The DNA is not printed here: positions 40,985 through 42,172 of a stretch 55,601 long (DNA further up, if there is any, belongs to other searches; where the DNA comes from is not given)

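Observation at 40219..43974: Four-gene GHKL-ATPase / HTH-HNH nuclease operon without a methyltransferase: candidate undescribed defence system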

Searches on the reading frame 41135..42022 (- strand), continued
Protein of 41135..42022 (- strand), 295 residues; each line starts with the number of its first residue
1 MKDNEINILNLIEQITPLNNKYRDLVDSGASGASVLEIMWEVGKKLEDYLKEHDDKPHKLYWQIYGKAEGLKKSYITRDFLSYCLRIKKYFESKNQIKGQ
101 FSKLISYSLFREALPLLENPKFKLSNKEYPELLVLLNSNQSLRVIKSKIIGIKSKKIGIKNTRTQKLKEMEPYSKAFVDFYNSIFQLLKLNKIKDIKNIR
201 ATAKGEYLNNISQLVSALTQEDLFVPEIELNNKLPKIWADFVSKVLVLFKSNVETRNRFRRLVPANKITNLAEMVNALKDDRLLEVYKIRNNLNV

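Call 90: search_protein_families(library=padloc, proteins=[L104:847-1341:+, L096:900-2240:+, L118:3402-5246:+, L133:7881-10301:+], max_evalue=0.001)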
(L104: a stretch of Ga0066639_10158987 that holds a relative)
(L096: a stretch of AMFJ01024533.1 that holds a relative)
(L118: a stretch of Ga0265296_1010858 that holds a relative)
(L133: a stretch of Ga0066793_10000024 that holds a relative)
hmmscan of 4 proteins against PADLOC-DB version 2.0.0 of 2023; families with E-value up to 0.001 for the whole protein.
L104:847-1341:+ (164 aa): 12 families
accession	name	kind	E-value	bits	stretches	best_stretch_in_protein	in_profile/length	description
PDLC02364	PycTM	-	1.2e-27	95.2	1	4-156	7-150/160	-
PDLC02363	PycTM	-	6.7e-23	79.2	1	7-157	10-152/154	-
PDLC02365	PycTM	-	3.8e-19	67.6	1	5-152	4-156/165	-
PDLC00700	Effector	-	5.7e-18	63.5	1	9-158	11-166/173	2TM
PDLC00711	Effector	-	1.8e-17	62.1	1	8-155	13-158/164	2TM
PDLC00685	Effector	-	2.3e-15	54.8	1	10-154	25-165/174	2TM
PDLC00692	Effector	-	3.9e-14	50.9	1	11-157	12-154/167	2TM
PDLC00678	Effector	-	2.8e-13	48.3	1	32-154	50-170/184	2TM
PDLC00691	Effector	-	4e-13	47.6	1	31-154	28-164/176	2TM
PDLC00668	Effector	-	4.7e-11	40.9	1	29-150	41-169/184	2TM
PDLC02362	PycTM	-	3.9e-09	35.2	1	85-155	12-67/74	-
PDLC00698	Effector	-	0.00095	17.2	1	103-160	135-192/198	2TM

L096:900-2240:+ (446 aa): 0 families

L118:3402-5246:+ (614 aa): 32 families (the best 25 are shown)
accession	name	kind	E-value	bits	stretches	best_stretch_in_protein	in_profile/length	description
PDLC04138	mad6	-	4.8e-28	96.4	1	13-274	47-312/659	mads_6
PDLC04044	PD-T4-6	-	2e-24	84.5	1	15-272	30-289/372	-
PDLC04042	PD-T4-6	-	2.5e-23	81.2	1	60-269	57-265/292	-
PDLC04057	PD-T4-6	-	7.4e-20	69.4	1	87-277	83-271/443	-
PDLC04047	PD-T4-6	-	1.9e-19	67.9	1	24-262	17-258/327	-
PDLC04053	PD-T4-6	-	2.1e-19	68.1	1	78-264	74-259/311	-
PDLC04054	PD-T4-6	-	7.1e-19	66.4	1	83-269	83-266/347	-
PDLC04045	PD-T4-6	-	1.4e-17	61.7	1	55-262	81-284/350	-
PDLC03920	MkoA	-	2.2e-17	60.7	1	37-275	27-277/1112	-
PDLC04039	PD-T4-6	-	5.6e-17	59.9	1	93-263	95-262/458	-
PDLC04043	PD-T4-6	-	2e-16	58.1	1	85-262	88-263/452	-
PDLC04055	PD-T4-6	-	2.1e-14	51.2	1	80-273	140-333/496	-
PDLC04051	PD-T4-6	-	2.6e-14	51.1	1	55-272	70-288/476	-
PDLC04062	PD-T4-6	-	6.2e-14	49.9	1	19-289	34-305/450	-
PDLC04050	PD-T4-6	-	6.2e-14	49.7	1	79-265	131-315/480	-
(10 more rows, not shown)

L133:7881-10301:+ (806 aa): 0 families
